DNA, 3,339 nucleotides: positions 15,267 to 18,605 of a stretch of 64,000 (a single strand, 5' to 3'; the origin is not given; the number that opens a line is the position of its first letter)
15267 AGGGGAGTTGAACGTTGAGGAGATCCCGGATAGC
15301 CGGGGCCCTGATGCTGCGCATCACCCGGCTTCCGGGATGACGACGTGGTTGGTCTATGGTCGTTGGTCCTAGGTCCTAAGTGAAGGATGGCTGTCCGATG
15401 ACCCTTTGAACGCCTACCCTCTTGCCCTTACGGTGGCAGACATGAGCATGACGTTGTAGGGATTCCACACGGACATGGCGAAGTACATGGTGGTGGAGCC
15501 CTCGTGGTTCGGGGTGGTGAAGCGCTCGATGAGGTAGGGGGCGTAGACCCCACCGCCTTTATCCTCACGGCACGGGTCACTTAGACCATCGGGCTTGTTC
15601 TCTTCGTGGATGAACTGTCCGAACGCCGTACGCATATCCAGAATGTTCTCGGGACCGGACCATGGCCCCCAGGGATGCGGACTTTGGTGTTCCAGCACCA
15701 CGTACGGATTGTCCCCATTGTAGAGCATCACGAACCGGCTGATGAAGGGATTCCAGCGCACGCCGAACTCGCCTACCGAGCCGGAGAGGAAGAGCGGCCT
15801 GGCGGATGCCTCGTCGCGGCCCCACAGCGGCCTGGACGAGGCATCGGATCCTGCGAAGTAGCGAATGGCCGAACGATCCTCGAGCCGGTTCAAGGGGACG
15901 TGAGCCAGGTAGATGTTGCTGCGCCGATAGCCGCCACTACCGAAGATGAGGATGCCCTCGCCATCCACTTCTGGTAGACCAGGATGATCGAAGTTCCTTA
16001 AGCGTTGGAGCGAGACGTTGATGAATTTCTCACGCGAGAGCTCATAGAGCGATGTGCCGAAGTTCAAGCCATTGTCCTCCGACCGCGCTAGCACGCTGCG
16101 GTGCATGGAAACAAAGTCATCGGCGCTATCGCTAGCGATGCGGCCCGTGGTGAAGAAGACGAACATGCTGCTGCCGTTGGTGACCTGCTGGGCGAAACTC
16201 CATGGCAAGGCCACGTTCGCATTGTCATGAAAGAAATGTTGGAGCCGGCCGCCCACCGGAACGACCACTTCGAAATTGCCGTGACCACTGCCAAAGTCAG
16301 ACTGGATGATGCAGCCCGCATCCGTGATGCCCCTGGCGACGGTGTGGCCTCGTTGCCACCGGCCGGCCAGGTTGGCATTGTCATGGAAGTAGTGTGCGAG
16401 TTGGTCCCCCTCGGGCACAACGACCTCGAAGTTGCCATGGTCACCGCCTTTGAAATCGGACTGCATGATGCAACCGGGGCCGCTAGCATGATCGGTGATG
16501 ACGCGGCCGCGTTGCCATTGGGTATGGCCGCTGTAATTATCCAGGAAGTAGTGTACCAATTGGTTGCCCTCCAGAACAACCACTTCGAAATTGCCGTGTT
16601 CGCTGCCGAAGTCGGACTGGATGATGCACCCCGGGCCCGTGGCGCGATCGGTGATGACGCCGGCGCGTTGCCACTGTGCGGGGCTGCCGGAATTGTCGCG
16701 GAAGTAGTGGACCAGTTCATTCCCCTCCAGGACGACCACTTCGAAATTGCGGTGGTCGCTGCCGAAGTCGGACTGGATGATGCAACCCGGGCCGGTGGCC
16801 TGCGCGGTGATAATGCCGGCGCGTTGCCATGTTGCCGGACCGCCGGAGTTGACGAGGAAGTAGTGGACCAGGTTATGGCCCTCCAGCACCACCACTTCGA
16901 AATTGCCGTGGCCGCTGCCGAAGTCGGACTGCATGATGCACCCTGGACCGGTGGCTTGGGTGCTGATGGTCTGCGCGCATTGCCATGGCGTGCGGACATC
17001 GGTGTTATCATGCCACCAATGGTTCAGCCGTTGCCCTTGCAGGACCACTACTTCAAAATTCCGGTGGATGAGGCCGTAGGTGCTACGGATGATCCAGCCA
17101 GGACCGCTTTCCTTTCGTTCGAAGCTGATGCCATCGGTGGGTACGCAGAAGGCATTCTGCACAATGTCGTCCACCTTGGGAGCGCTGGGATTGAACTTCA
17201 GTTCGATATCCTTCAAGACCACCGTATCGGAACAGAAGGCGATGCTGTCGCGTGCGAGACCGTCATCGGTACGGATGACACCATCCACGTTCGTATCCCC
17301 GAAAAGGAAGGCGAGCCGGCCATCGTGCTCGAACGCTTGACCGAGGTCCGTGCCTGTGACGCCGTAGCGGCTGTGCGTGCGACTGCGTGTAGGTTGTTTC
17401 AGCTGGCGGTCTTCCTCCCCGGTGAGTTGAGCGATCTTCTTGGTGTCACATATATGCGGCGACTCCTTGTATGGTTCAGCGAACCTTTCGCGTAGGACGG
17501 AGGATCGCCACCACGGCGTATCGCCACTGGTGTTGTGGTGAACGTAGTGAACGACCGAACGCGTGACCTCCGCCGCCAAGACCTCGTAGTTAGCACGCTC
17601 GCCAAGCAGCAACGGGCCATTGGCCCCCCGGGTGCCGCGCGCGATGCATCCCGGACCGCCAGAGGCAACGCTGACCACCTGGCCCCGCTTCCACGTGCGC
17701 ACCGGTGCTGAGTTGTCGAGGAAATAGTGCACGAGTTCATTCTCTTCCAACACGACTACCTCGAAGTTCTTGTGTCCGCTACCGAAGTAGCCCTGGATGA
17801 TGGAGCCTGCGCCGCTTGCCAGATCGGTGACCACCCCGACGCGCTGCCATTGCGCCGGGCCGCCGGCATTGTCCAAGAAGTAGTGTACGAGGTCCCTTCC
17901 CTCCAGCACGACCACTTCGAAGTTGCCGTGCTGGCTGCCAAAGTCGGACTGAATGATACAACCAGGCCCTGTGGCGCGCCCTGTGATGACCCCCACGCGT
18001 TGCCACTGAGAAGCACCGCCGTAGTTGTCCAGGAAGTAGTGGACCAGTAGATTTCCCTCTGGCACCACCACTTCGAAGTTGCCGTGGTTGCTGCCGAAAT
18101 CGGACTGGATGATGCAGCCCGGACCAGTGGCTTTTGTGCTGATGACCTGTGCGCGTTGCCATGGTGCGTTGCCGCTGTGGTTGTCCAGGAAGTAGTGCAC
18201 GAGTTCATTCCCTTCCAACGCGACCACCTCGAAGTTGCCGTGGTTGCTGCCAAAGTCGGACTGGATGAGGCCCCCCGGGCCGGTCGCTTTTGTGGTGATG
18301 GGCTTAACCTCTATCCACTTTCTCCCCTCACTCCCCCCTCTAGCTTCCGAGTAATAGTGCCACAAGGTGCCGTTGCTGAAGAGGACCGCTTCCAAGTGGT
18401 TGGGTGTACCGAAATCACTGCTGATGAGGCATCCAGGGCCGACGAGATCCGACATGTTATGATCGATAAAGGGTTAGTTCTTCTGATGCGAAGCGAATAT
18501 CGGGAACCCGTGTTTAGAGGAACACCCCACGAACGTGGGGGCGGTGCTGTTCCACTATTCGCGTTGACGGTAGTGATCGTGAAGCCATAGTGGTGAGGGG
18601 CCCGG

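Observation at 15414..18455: Giant protein with twelve ~52-aa propeller blades, six of them inserted inside a DUF4185-like domain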

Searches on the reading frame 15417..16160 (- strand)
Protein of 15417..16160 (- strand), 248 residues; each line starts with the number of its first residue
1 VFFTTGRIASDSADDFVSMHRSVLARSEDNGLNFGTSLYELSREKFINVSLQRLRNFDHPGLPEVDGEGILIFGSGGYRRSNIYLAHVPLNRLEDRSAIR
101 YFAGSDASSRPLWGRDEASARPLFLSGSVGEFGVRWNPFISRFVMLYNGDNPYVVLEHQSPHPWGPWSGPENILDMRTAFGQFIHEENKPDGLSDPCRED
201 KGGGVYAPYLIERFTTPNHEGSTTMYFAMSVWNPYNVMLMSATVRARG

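Call 8: search_protein_families(library=pfam, proteins=[window:15417-16160:-], max_evalue=10)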
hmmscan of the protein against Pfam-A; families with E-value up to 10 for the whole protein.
seq(248 aa): 1 family
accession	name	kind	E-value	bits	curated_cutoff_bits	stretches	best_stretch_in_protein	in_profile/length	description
PF13810.12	DUF4185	-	2.1e-27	96.6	39.5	1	22-240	127-308/309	Domain of unknown function (DUF4185)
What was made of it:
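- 15414..16181 (-): C-terminal part of the GH183/DUF4185 propeller (aa 759-1013, the rest of blade 2 through blade 5 by inference) plus stop codon. Holds R844 (15924-15926) and E896 (15768-15770). Pfam PF13810 profile positions 127-308, E 2.1e-27 (call 8).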

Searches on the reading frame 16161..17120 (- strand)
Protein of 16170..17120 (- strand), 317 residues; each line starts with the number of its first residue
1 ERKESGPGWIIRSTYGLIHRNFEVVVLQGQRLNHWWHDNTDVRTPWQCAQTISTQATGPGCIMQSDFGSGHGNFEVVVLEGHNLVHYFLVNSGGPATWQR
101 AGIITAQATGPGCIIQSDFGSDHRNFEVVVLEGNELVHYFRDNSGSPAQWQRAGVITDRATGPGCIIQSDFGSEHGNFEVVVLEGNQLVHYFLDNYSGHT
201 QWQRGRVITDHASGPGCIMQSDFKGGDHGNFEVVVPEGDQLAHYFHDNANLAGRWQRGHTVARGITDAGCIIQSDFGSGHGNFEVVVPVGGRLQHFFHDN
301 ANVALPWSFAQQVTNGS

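Call 8: search_protein_families(library=pfam, proteins=[window:16161-17108:-], max_evalue=10)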
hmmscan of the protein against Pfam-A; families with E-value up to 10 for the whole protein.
seq(316 aa): 2 families
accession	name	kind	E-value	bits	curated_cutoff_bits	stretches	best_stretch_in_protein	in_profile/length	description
PF03984.19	DUF346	-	0.085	13.1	22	1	27-53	12-38/39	Repeat of unknown function (DUF346)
PF16465.11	DUF5046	-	0.15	11.8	25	0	140-193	172-225/264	Domain of unknown function (DUF5046)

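Call 9: search_solved_structures(query=window:16161-17108:-, max_evalue=10, show_alignments=3)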
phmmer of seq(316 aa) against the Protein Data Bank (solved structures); distinct sequences matched with E-value up to 10: 0.

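Call 49: predict_structure(alignment_id=A2)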
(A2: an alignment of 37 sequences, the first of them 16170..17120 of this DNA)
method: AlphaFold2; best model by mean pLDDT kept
length: 317 residues; sequences in the alignment: 37
mean_pLDDT: 91.6   pTM: 0.91
mean pLDDT of the five models: 91.6, 90.2, 89.5, 88.7, 87.5
residues with pLDDT >= 90: 237; 70-90: 67; 50-70: 9; < 50: 4
segments of 3 or more residues with pLDDT < 50: 1-3
pLDDT, mean of each block of 10 residues (from residue 1): 60 90 94 94 91 96 91 96 97 88 98 94 91 98 85 98 96 88 98 82 97 97 87 98 94 94 95 90 94 92 92 69
secondary structure, 60 per line:
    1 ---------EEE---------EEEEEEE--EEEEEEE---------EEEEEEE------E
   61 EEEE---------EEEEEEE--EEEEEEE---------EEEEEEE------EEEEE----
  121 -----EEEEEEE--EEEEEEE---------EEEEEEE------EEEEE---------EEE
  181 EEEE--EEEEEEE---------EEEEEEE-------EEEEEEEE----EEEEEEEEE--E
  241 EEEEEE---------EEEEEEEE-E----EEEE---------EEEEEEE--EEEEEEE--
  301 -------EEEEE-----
elements in order: E10-12 E22-28 E31-37 E47-53 E60-64 E74-80 E83-89 E99-105 E112-116 E126-132 E135-141 E151-157 E164-168 E178-184 E187-193 E203-209 E217-224 E229-237 E240-246 E256-263 E270-273 E283-289 E292-298 E308-312
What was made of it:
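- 16182..17120 (-): Inserted six-repeat lectin-like propeller, aa 446-758. Blades: r7 16965-17120, r8 16809-16964, r9 16653-16808, r10 16497-16652, r11 16338-16496, r12 16182-16337. The stand-alone AF2 model has pLDDT 91.6 and pTM 0.91 with 24 strands (call 49).
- The insert folds independently: pLDDT 91.6, pTM 0.91, 24 strands (call 49).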

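Call 51: search_solved_structures(query=A3, max_evalue=10, show_alignments=2)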
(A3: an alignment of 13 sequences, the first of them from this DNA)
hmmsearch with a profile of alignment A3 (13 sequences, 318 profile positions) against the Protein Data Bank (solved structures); distinct sequences matched with E-value up to 10: 0.
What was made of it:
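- On PLL/PHL lectin family (Pfam DUF346, seven-bladed): The propeller profile finds no PDB sequence (call 51).
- Tried and rejected: Sequence searches of the propeller against solved structures: a single sequence and a 13-member profile both found nothing (calls 9, 51).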

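Call 52: fold_search(model_id=the predicted structure, library=pdb)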
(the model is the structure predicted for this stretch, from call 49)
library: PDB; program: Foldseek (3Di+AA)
matches with E <= 10: 1130; with E <= 0.001: 130
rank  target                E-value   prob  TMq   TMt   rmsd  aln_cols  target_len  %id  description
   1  6rgr                  6.2e-10  1.00  0.62  0.58   5.1       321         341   19  Photorhabdus asymbiotica lectin PHL in complex with L-rhamnose (released 2020-07-01)
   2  5c9o                  1.1e-08  1.00  0.58  0.53   7.0       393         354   15  Crystal structure of recombinant PLL lectin from Photorhabdus luminescens at 1.5 A resolution (released 2016-10-19)
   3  5c9l                  1.2e-08  1.00  0.64  0.58   5.0       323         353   17  Crystal structure of native PLL lectin from Photorhabdus luminescens at 1.65 A resolution (released 2016-10-19)
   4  8q7u                  1.2e-08  1.00  0.66  0.60   4.9       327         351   17  Photorhabdus laumondii lectin PLL in complex with alpha-methyl-fucoside (released 2025-03-05)
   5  7e7u_B                4.0e-08  1.00  0.65  0.75   3.9       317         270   11  Crystal structure of RSL mutant in complex with sugar Ligand (released 2021-04-14)
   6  4csd_A                5.9e-08  1.00  0.64  0.75   3.8       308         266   12  Structure of Monomeric Ralstonia solanacearum lectin (released 2014-10-08)
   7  7e7w_A                1.1e-07  1.00  0.66  0.79   3.3       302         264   13  Crystal structure of RSL mutant in complex with sugar Ligand (released 2021-04-14)
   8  7e7t_A                1.1e-07  1.00  0.63  0.75   3.9       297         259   12  Crystal structure of RSL mutant in complex with sugar Ligand (released 2021-04-14)
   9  7e7t_B                1.4e-07  1.00  0.67  0.80   3.5       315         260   12  Crystal structure of RSL mutant in complex with sugar Ligand (released 2021-04-14)
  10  7e7r_B                1.7e-07  1.00  0.65  0.78   3.7       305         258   11  Crystal structure of RSL mutant in complex with Ligand (released 2021-04-14)
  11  7e7u_A                1.7e-07  1.00  0.65  0.76   3.8       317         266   12  Crystal structure of RSL mutant in complex with sugar Ligand (released 2021-04-14)
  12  7e7r_A                2.0e-07  1.00  0.63  0.77   4.1       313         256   10  Crystal structure of RSL mutant in complex with Ligand (released 2021-04-14)
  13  7e7n                  2.6e-07  1.00  0.65  0.78   3.6       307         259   12  Crystal structure of RSL mutant-R17A/R108A/R199A in complex with R3F (released 2021-04-14)
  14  5mum                  5.6e-06  1.00  0.47  0.40  10.5       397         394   12  Glycoside Hydrolase BACINT_00347 (released 2017-04-26)
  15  8t26                  6.4e-06  1.00  0.61  0.41   6.2       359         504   14  Crystal Structure of Porphyromonas gingivalis Sialidase (PG_0352) D219A mutant bound to 3'-Sialyllactose (only Neu5Ac vi (released 2023-10-04)
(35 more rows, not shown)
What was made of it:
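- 16182..17120 (-): Foldseek top hits are PHL/PLL (E 6e-10) and single-chain RSL (TMt 0.75-0.80) (call 52).
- On PLL/PHL lectin family (Pfam DUF346, seven-bladed): Foldseek E 6e-10 to 1e-8, probability 1.0, TM 0.58-0.66 (call 52).
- On RSL/AAL-type six-bladed fucose lectins: TMt 0.75-0.80 and rmsd 3.3-3.9 Å to single-chain RSL (4csd, 7e7t, 7e7w) (call 52).
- Closest known: Photorhabdus PLL/PHL lectins. Same: They are the best structural neighbours: E 6e-10 and TM 0.58-0.66 for PHL/PLL, and TMt 0.75-0.80 for single-chain RSL (call 52).
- Its top 13 PDB fold matches are all propeller lectins (call 52). At domain level, the 13 best hits are all lectins, and WD40-type hits rank lower (call 52).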

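Call 53: search_protein_representatives(protein=window:16170-17120:-)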
Query: 317 residues. Proteins with E-value up to 0.001 (for the whole library): 1099; up to 1e-10: 656; up to 1e-30: 190. The best 150 are listed.
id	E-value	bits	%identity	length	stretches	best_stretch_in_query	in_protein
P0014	2.3e-166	569.0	52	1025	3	5-314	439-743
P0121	2.0e-157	539.6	64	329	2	36-264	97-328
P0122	2.3e-140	483.5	40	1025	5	20-302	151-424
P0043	3.6e-110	384.2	55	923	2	5-260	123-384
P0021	2.3e-108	378.3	57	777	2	95-307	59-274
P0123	1.5e-107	375.7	58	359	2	34-221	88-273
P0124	1.4e-101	356.0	52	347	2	64-291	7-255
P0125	2.3e-94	332.3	55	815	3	152-314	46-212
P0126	4.5e-93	328.1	50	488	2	41-270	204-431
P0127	6.2e-93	327.6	53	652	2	102-258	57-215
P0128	2.5e-90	319.0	53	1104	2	19-211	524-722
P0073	2.3e-89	315.8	53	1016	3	156-315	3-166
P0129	2.4e-89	315.8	52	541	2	56-300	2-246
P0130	7.8e-89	314.1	44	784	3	136-315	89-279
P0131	1.4e-88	313.2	53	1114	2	112-315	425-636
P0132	1.5e-88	313.2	44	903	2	6-226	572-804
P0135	4.3e-78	278.8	54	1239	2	72-213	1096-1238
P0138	1.4e-77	277.1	41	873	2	21-261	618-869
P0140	2.1e-76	273.2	53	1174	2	38-211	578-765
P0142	8.5e-75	267.9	44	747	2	61-308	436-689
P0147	1.5e-71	257.3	52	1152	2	80-257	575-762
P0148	1.7e-71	257.1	49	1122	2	65-238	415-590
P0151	3.1e-70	253.0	47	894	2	69-314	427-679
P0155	2.9e-69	249.8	46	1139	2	112-278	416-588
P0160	3.6e-67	242.8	41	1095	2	87-286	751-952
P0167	8.6e-64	231.8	45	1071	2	132-314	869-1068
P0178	6.6e-57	209.1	39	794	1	3-310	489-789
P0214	1.5e-45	171.8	36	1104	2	31-236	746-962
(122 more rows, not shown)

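Call 54: search_protein_families(library=pfam, proteins=[P0128, P0131, P0132, P0135, P0138, P0140, P0142, P0147, P0148], max_evalue=0.00001)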
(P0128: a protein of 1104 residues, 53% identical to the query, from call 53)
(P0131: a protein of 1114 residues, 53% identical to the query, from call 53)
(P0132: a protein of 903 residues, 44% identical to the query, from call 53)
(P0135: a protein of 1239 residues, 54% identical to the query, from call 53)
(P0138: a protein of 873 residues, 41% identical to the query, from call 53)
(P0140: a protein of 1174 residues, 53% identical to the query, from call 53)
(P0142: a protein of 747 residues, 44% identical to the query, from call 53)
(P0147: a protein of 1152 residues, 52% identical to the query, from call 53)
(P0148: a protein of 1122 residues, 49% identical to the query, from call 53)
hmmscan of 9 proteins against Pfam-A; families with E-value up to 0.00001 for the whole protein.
P0128 (1104 aa): 0 families

P0131 (1114 aa): 0 families

P0132 (903 aa): 0 families

P0135 (1239 aa): 1 family
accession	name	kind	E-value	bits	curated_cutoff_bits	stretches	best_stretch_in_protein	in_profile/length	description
PF01565.28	FAD_binding_4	-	1.7e-07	31.4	26.4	0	28-83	1-57/139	FAD binding domain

P0138 (873 aa): 1 family
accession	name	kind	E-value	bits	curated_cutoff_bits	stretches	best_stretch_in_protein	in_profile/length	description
PF02012.26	BNR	-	6.8e-06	25.7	27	0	131-141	1-11/12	BNR/Asp-box repeat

P0140 (1174 aa): 0 families

P0142 (747 aa): 3 families
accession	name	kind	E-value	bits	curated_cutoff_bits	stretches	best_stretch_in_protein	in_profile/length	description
PF13688.12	Reprolysin_5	-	3.3e-19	70.3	27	1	200-373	5-188/196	Metallo-peptidase family M12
PF13582.12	Reprolysin_3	-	4e-12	47.2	22.4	1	225-342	5-122/123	Metallo-peptidase family M12B Reprolysin-like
PF13583.11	Reprolysin_4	-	3.7e-08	33.7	22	1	268-372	73-176/203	Metallo-peptidase family M12B Reprolysin-like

P0147 (1152 aa): 0 families

P0148 (1122 aa): 0 families

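Call 55: search_protein_families(library=pfam, proteins=[P0122, P0151, P0155, P0160, P0167, P0178, P0126, P0121, P0124, P0214], max_evalue=0.00001)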
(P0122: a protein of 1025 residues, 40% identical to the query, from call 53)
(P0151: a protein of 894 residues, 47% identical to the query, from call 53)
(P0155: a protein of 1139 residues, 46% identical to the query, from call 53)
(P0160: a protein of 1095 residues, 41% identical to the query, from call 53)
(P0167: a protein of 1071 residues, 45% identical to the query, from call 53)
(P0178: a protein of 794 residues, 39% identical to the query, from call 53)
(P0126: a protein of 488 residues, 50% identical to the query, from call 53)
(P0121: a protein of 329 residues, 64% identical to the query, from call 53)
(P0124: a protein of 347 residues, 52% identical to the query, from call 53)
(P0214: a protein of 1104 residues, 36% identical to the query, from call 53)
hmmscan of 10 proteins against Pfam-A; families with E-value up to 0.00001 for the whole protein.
P0122 (1025 aa): 4 families
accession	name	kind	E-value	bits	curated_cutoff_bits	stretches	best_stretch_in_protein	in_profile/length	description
PF18853.6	LPD37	-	1.3e-10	41.7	27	0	812-867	149-202/243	Large polyvalent protein associated domain 37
PF16627.10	BRX_assoc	-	7.1e-07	29.8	27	0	338-365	40-67/70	Unstructured region between BRX_N and BRX domain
PF10703.15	MoaF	-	8.9e-07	29.2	23.3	0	308-336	30-54/108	MoaF N-terminal domain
PF17963.7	Big_9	-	1.4e-06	29.5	23.6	1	33-119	1-88/89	Bacterial Ig domain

P0151 (894 aa): 0 families

P0155 (1139 aa): 0 families

P0160 (1095 aa): 0 families

P0167 (1071 aa): 1 family
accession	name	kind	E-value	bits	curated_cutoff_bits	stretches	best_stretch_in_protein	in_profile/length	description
PF02012.26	BNR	-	2.2e-06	27.2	27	0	327-338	1-12/12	BNR/Asp-box repeat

P0178 (794 aa): 1 family
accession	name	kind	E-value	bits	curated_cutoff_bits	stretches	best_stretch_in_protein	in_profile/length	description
PF00082.27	Peptidase_S8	-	3.4e-25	89.4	21.8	1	209-477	1-288/288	Subtilase family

P0126 (488 aa): 0 families

P0121 (329 aa): 0 families

P0124 (347 aa): 0 families

P0214 (1104 aa): 0 families
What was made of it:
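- The module behaves like a portable binding domain: 1099 clusters at 50% identity, found stand-alone or fused to M12B and S8 peptidases and to proteins with sub-threshold BNR repeat hits (calls 53-55). The module also travels with peptidases (M12B, S8), not only with glycosidases (calls 54, 55).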

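Call 74: search_protein_families(library=pfam, alignment_id=A3, max_evalue=0.01)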
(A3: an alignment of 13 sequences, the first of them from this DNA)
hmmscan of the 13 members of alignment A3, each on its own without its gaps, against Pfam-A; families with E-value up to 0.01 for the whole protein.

A. member 1, seq(313 aa): 0 families

B. families by the number of members that match (of 13 scanned): 17 families
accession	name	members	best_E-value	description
PF24171.1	Fn3-III_PB4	2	3.9e-05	Straight fiber protein PB4 third Fn3-like domain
PF03984.19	DUF346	1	1.7e-11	Repeat of unknown function (DUF346)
PF24427.1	Ig_GP210_16th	1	1.4e-08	Nuclear pore complex protein GP210, Ig-like domain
PF21131.3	eEFSec_4th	1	2.4e-07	eEFSec C-terminal RIFT domain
PF05704.18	Caps_synth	1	3.9e-06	Capsular polysaccharide synthesis protein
PF20616.4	Caps_syn_GfcC_N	1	4.5e-06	Capsule biosynthesis GfcC, N-terminal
PF22904.2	NOMO1-like_2nd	1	5.1e-06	BOS complex subunit NOMO1-like, second beta sandwich domain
PF04155.23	Ground-like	1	2.8e-05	Ground-like domain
PF13517.12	FG-GAP_3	1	0.00011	FG-GAP-like repeat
PF24327.1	DUF7497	1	0.00026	Domain of unknown function (DUF7497)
PF11310.13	DUF3113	1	0.00031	Protein of unknown function (DUF3113)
PF06692.16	MNSV_P7B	1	0.0004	Melon necrotic spot virus P7B protein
PF24048.1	LRR_NXF1-5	1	0.00047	NXF1/2/3/5 leucine-rich repeat domain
PF21653.3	pulA_all-beta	1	0.00075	Pullulanase, all-beta domain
PF13739.11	PdaC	1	0.00075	Deacetylase PdaC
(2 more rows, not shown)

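Call 79: fold_search(model_id=the predicted structure, library=viral)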
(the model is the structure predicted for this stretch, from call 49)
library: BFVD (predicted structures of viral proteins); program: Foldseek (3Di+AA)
matches with E <= 10: 590; with E <= 0.001: 24
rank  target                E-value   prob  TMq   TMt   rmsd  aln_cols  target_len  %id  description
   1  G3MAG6                2.2e-08  1.00  0.59  0.19   7.4       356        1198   10  Gp425 [Bacillus phage G]
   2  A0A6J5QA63            1.6e-07  1.00  0.58  0.20   6.2       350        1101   11  Uncharacterized protein [uncultured Caudovirales phage]
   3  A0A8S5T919            4.4e-06  1.00  0.54  0.46   6.0       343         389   12  Uncharacterized protein [Siphoviridae sp. ct0Wl9]
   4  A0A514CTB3            5.4e-06  1.00  0.52  0.53   6.8       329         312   12  Uncharacterized protein [Achromobacter phage Motura]
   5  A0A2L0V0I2            8.6e-06  1.00  0.41  0.12  15.7       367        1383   12  Autotransporter adhesin [Agrobacterium phage Atu_ph07]
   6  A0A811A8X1            1.7e-05  1.00  0.61  0.48   6.0       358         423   10  (no name in the UniProt tables at hand)
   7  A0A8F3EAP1            2.6e-05  1.00  0.51  0.23   7.5       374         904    8  (no name in the UniProt tables at hand)
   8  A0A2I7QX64            6.9e-05  1.00  0.50  0.41   7.1       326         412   12  (no name in the UniProt tables at hand)
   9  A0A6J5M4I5            7.3e-05  1.00  0.38  0.19  10.2       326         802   11  Uncharacterized protein [uncultured Caudovirales phage]
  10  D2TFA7                1.4e-04  1.00  0.56  0.54   5.4       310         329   10  (no name in the UniProt tables at hand)
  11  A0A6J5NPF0            1.6e-04  1.00  0.48  0.35  14.2       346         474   14  Uncharacterized protein [uncultured Caudovirales phage]
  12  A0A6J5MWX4            2.3e-04  1.00  0.46  0.46   8.2       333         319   13  Uncharacterized protein [uncultured Caudovirales phage]
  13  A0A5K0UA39            2.4e-04  1.00  0.53  0.43   7.8       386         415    9  Receptor-like cell wall protein [Yasminevirus sp. GU-2018]
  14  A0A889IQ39            3.3e-04  1.00  0.48  0.24   8.1       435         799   10  (no name in the UniProt tables at hand)
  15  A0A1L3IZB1            3.5e-04  1.00  0.55  0.49   6.1       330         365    9  (no name in the UniProt tables at hand)
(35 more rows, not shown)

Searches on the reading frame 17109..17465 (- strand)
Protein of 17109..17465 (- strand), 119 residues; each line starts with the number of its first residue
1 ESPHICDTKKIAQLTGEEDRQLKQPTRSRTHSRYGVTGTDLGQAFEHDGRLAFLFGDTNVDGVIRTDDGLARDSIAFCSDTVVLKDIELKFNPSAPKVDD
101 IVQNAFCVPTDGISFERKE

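Call 8: search_protein_families(library=pfam, proteins=[window:17109-17465:-], max_evalue=10)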
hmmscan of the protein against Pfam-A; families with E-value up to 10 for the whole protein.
seq(119 aa): 1 family
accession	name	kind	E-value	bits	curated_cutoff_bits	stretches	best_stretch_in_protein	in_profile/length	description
PF13810.12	DUF4185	-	4.7e-07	29.8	39.5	1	28-84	4-61/309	Domain of unknown function (DUF4185)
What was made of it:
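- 17121..17492 (-): Linker plus the N-terminal part of the GH183/DUF4185 catalytic propeller (aa 322-445): blade 1 and the first strand of blade 2 (blade assignment inferred). Holds D370 (17346-17348, nucleophile equivalent) and D387 (17295-17297, acid/base equivalent). Pfam PF13810 profile positions 4-61, E 4.7e-7 on this piece alone (call 8).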

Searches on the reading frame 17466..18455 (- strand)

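Call 8: search_protein_families(library=pfam, proteins=[window:17466-18455:-], max_evalue=10)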
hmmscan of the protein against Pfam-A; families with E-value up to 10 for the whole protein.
seq(330 aa): 3 families
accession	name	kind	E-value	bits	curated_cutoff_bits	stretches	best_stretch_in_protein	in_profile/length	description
PF21653.3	pulA_all-beta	-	0.00086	19.3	26.7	1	83-105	12-34/60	Pullulanase, all-beta domain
PF04971.17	Phage_holin_2_1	-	0.27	11.7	26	0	200-215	29-44/64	Bacteriophage P21 holin S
PF08387.15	FBD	-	0.98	9.8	22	0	237-249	26-38/46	FBD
